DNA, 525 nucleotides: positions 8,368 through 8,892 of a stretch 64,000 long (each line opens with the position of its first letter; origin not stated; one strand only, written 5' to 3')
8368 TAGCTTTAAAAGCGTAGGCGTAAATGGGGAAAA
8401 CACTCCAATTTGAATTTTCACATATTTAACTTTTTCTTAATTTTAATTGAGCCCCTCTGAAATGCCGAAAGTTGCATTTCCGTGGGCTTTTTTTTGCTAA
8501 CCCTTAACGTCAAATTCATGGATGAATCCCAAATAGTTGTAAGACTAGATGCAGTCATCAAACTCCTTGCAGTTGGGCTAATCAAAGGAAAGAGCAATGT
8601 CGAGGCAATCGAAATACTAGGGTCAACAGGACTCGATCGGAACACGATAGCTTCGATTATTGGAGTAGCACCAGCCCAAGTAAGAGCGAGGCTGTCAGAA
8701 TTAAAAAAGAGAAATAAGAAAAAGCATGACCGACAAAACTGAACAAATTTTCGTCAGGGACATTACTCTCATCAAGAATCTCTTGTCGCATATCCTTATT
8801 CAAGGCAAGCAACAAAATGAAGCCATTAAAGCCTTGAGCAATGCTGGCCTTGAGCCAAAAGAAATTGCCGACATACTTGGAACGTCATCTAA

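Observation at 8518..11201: Eight-gene array with a duplicated '3+1' layout: 3 small HTH-polyK paralogs + wHTH/nuclease-like protein, then 3 more HTH-polyK paralogs + HEPN protein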

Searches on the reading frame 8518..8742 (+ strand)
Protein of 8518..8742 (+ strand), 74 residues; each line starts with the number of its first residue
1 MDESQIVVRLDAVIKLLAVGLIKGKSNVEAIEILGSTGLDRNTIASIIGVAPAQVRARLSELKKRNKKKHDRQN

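Call 3: search_protein_families(library=pfam, max_evalue=1, proteins=[window:8518-8742:+])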
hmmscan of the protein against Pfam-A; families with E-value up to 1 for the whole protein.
window:8518-8742:+ (74 aa): 3 families
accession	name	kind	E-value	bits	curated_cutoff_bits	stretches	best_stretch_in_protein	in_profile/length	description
PF13545.12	HTH_Crp_2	-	0.056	13.8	27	1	39-66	23-50/70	Crp-like helix-turn-helix domain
PF20432.4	Xre-like-HTH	-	0.097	13.4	25.8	1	32-63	17-44/63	Antitoxin Xre-like helix-turn-helix domain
PF18829.7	Importin_rep_6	-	0.11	13.3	23.9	1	28-71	10-53/110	Importin repeat 6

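Call 4: search_protein_families(library=padloc, max_evalue=1, proteins=[window:8518-8742:+])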
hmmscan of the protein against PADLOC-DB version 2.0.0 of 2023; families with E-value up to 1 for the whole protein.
window:8518-8742:+ (74 aa): 2 families
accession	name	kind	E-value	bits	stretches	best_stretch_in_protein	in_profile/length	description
PDLC01434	CasR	-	0.014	13.2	1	20-65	123-168/191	"CAS-I,CAS-II,CAS-III,CAS-IV,CAS-V,CAS-VI; associated_signaling"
PDLC04901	PDC-S09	-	0.025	13.3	1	23-56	16-49/126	-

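Call 6: search_protein_families(library=ncbifam, max_evalue=1, proteins=[window:8518-8742:+])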
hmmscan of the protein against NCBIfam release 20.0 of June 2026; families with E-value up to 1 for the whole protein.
window:8518-8742:+ (74 aa): 0 families

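Call 50: list_cluster_members(proteins=[window:8518-8739:+, window:8726-8932:+, window:8932-9108:+, window:9119-10018:+, window:10044-10247:+, window:10254-10472:+, window:10472-10675:+, window:10680-11198:+])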
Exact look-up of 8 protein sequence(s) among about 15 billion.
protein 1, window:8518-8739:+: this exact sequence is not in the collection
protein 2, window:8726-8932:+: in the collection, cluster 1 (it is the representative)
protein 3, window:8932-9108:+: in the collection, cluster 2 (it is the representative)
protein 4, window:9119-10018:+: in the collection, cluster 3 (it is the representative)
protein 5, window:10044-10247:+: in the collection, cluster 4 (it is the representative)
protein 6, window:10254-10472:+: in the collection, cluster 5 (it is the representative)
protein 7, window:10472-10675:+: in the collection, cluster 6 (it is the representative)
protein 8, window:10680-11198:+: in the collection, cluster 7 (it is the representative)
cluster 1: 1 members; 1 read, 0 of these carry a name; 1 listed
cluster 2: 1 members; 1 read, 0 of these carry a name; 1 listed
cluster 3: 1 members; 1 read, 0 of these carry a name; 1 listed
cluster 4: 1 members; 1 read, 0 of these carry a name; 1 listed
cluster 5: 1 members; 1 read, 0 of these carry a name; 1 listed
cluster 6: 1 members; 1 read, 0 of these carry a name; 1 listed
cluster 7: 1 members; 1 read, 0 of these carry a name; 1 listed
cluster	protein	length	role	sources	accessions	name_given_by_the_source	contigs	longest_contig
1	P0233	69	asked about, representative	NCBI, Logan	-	-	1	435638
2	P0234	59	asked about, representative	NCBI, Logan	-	-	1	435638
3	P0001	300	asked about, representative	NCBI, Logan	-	-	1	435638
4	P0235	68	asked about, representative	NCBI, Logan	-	-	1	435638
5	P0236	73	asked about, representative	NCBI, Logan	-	-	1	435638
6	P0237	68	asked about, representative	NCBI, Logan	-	-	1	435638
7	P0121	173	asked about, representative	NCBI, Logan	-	-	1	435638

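Call 61: search_protein_families(library=pfam, alignment_id=A5, max_evalue=0.01)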
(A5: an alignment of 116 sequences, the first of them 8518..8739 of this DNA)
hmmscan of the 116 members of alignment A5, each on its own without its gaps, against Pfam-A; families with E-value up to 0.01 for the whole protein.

A. member 1, window:8518-8739:+ (74 aa): 0 families

B. families by the number of members that match (of 116 scanned): 50 families (the first 25 are shown)
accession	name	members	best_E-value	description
PF08281.18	Sigma70_r4_2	35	1.9e-08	Sigma-70, region 4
PF13384.12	HTH_23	35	1.2e-06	Homeodomain-like domain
PF01381.28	HTH_3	13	2.1e-11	Helix-turn-helix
PF13412.12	HTH_24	12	5.8e-05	Winged helix-turn-helix DNA-binding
PF00196.25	GerE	11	2e-05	Bacterial regulatory proteins, luxR family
PF13545.12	HTH_Crp_2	10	5.3e-05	Crp-like helix-turn-helix domain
PF12802.13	MarR_2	10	6.3e-05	MarR family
PF13936.12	HTH_38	8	7e-05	Helix-turn-helix domain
PF13560.12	HTH_31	6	2.2e-06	Helix-turn-helix domain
PF13551.12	HTH_29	6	0.00024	Winged helix-turn helix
PF13518.12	HTH_28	5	0.00027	Helix-turn-helix domain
PF01371.25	Trp_repressor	4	5.4e-06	Trp repressor protein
PF04545.22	Sigma70_r4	4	0.00014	Sigma-70, region 4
PF06056.18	Terminase_5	4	0.0009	Putative ATPase subunit of terminase (gpP-like)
PF20432.4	Xre-like-HTH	4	0.0012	Antitoxin Xre-like helix-turn-helix domain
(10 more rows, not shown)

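Call 83: search_protein_families(library=phrogs, max_evalue=0.01, proteins=[window:8518-8742:+])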
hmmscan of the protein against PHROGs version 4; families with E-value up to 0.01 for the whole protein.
window:8518-8742:+ (74 aa): 0 families

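Call 94: search_solved_structures(query=A5, max_evalue=1, show_alignments=3)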
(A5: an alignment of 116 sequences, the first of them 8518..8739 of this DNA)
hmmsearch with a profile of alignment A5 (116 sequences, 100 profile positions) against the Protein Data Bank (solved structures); distinct sequences matched with E-value up to 1: 162 (the best 60 are shown).
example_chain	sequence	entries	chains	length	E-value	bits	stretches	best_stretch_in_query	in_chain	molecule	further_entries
8cwy_A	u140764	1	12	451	2.9e-15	59.4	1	19-69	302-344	T32-15-1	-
8cws_A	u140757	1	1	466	3.9e-15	59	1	20-69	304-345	F4132-2 Chain A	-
4cja_A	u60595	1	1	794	3.2e-11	46.4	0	41-57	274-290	BURRH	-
4cj9_A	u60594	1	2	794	1.5e-10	44.3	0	41-57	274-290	BURRH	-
5cwb_A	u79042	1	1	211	2.4e-10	43.6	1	33-73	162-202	Designed helical repeat protein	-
7mwr_B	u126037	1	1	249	4.1e-09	39.7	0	36-69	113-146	LHD101B4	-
8vd6_A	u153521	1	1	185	1.2e-08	38.1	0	19-74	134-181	CAP REPEAT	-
2lvs_A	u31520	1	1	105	2.8e-05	27.3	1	37-90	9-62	Putative uncharacterized protein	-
2x48_A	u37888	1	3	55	7.4e-05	26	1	36-68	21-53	CAG38821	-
8hno_A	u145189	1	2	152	9.1e-05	25.7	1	34-77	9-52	Archaeal transcription regulator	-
6hlk_A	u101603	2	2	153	9.9e-05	25.6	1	42-85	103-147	Redirecting phage packaging protein C (RppC)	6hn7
8hnp_A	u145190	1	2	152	0.00015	25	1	34-73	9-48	Archaeal transcription regulator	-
4ld5_A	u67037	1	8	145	0.00026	24.2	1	44-74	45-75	MepR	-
7bhy_A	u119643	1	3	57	0.00035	23.8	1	43-74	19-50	Deoxyribonucleoside regulator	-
4l9j_A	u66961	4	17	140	0.00043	23.5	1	44-74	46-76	MepR | MarR family regulatory protein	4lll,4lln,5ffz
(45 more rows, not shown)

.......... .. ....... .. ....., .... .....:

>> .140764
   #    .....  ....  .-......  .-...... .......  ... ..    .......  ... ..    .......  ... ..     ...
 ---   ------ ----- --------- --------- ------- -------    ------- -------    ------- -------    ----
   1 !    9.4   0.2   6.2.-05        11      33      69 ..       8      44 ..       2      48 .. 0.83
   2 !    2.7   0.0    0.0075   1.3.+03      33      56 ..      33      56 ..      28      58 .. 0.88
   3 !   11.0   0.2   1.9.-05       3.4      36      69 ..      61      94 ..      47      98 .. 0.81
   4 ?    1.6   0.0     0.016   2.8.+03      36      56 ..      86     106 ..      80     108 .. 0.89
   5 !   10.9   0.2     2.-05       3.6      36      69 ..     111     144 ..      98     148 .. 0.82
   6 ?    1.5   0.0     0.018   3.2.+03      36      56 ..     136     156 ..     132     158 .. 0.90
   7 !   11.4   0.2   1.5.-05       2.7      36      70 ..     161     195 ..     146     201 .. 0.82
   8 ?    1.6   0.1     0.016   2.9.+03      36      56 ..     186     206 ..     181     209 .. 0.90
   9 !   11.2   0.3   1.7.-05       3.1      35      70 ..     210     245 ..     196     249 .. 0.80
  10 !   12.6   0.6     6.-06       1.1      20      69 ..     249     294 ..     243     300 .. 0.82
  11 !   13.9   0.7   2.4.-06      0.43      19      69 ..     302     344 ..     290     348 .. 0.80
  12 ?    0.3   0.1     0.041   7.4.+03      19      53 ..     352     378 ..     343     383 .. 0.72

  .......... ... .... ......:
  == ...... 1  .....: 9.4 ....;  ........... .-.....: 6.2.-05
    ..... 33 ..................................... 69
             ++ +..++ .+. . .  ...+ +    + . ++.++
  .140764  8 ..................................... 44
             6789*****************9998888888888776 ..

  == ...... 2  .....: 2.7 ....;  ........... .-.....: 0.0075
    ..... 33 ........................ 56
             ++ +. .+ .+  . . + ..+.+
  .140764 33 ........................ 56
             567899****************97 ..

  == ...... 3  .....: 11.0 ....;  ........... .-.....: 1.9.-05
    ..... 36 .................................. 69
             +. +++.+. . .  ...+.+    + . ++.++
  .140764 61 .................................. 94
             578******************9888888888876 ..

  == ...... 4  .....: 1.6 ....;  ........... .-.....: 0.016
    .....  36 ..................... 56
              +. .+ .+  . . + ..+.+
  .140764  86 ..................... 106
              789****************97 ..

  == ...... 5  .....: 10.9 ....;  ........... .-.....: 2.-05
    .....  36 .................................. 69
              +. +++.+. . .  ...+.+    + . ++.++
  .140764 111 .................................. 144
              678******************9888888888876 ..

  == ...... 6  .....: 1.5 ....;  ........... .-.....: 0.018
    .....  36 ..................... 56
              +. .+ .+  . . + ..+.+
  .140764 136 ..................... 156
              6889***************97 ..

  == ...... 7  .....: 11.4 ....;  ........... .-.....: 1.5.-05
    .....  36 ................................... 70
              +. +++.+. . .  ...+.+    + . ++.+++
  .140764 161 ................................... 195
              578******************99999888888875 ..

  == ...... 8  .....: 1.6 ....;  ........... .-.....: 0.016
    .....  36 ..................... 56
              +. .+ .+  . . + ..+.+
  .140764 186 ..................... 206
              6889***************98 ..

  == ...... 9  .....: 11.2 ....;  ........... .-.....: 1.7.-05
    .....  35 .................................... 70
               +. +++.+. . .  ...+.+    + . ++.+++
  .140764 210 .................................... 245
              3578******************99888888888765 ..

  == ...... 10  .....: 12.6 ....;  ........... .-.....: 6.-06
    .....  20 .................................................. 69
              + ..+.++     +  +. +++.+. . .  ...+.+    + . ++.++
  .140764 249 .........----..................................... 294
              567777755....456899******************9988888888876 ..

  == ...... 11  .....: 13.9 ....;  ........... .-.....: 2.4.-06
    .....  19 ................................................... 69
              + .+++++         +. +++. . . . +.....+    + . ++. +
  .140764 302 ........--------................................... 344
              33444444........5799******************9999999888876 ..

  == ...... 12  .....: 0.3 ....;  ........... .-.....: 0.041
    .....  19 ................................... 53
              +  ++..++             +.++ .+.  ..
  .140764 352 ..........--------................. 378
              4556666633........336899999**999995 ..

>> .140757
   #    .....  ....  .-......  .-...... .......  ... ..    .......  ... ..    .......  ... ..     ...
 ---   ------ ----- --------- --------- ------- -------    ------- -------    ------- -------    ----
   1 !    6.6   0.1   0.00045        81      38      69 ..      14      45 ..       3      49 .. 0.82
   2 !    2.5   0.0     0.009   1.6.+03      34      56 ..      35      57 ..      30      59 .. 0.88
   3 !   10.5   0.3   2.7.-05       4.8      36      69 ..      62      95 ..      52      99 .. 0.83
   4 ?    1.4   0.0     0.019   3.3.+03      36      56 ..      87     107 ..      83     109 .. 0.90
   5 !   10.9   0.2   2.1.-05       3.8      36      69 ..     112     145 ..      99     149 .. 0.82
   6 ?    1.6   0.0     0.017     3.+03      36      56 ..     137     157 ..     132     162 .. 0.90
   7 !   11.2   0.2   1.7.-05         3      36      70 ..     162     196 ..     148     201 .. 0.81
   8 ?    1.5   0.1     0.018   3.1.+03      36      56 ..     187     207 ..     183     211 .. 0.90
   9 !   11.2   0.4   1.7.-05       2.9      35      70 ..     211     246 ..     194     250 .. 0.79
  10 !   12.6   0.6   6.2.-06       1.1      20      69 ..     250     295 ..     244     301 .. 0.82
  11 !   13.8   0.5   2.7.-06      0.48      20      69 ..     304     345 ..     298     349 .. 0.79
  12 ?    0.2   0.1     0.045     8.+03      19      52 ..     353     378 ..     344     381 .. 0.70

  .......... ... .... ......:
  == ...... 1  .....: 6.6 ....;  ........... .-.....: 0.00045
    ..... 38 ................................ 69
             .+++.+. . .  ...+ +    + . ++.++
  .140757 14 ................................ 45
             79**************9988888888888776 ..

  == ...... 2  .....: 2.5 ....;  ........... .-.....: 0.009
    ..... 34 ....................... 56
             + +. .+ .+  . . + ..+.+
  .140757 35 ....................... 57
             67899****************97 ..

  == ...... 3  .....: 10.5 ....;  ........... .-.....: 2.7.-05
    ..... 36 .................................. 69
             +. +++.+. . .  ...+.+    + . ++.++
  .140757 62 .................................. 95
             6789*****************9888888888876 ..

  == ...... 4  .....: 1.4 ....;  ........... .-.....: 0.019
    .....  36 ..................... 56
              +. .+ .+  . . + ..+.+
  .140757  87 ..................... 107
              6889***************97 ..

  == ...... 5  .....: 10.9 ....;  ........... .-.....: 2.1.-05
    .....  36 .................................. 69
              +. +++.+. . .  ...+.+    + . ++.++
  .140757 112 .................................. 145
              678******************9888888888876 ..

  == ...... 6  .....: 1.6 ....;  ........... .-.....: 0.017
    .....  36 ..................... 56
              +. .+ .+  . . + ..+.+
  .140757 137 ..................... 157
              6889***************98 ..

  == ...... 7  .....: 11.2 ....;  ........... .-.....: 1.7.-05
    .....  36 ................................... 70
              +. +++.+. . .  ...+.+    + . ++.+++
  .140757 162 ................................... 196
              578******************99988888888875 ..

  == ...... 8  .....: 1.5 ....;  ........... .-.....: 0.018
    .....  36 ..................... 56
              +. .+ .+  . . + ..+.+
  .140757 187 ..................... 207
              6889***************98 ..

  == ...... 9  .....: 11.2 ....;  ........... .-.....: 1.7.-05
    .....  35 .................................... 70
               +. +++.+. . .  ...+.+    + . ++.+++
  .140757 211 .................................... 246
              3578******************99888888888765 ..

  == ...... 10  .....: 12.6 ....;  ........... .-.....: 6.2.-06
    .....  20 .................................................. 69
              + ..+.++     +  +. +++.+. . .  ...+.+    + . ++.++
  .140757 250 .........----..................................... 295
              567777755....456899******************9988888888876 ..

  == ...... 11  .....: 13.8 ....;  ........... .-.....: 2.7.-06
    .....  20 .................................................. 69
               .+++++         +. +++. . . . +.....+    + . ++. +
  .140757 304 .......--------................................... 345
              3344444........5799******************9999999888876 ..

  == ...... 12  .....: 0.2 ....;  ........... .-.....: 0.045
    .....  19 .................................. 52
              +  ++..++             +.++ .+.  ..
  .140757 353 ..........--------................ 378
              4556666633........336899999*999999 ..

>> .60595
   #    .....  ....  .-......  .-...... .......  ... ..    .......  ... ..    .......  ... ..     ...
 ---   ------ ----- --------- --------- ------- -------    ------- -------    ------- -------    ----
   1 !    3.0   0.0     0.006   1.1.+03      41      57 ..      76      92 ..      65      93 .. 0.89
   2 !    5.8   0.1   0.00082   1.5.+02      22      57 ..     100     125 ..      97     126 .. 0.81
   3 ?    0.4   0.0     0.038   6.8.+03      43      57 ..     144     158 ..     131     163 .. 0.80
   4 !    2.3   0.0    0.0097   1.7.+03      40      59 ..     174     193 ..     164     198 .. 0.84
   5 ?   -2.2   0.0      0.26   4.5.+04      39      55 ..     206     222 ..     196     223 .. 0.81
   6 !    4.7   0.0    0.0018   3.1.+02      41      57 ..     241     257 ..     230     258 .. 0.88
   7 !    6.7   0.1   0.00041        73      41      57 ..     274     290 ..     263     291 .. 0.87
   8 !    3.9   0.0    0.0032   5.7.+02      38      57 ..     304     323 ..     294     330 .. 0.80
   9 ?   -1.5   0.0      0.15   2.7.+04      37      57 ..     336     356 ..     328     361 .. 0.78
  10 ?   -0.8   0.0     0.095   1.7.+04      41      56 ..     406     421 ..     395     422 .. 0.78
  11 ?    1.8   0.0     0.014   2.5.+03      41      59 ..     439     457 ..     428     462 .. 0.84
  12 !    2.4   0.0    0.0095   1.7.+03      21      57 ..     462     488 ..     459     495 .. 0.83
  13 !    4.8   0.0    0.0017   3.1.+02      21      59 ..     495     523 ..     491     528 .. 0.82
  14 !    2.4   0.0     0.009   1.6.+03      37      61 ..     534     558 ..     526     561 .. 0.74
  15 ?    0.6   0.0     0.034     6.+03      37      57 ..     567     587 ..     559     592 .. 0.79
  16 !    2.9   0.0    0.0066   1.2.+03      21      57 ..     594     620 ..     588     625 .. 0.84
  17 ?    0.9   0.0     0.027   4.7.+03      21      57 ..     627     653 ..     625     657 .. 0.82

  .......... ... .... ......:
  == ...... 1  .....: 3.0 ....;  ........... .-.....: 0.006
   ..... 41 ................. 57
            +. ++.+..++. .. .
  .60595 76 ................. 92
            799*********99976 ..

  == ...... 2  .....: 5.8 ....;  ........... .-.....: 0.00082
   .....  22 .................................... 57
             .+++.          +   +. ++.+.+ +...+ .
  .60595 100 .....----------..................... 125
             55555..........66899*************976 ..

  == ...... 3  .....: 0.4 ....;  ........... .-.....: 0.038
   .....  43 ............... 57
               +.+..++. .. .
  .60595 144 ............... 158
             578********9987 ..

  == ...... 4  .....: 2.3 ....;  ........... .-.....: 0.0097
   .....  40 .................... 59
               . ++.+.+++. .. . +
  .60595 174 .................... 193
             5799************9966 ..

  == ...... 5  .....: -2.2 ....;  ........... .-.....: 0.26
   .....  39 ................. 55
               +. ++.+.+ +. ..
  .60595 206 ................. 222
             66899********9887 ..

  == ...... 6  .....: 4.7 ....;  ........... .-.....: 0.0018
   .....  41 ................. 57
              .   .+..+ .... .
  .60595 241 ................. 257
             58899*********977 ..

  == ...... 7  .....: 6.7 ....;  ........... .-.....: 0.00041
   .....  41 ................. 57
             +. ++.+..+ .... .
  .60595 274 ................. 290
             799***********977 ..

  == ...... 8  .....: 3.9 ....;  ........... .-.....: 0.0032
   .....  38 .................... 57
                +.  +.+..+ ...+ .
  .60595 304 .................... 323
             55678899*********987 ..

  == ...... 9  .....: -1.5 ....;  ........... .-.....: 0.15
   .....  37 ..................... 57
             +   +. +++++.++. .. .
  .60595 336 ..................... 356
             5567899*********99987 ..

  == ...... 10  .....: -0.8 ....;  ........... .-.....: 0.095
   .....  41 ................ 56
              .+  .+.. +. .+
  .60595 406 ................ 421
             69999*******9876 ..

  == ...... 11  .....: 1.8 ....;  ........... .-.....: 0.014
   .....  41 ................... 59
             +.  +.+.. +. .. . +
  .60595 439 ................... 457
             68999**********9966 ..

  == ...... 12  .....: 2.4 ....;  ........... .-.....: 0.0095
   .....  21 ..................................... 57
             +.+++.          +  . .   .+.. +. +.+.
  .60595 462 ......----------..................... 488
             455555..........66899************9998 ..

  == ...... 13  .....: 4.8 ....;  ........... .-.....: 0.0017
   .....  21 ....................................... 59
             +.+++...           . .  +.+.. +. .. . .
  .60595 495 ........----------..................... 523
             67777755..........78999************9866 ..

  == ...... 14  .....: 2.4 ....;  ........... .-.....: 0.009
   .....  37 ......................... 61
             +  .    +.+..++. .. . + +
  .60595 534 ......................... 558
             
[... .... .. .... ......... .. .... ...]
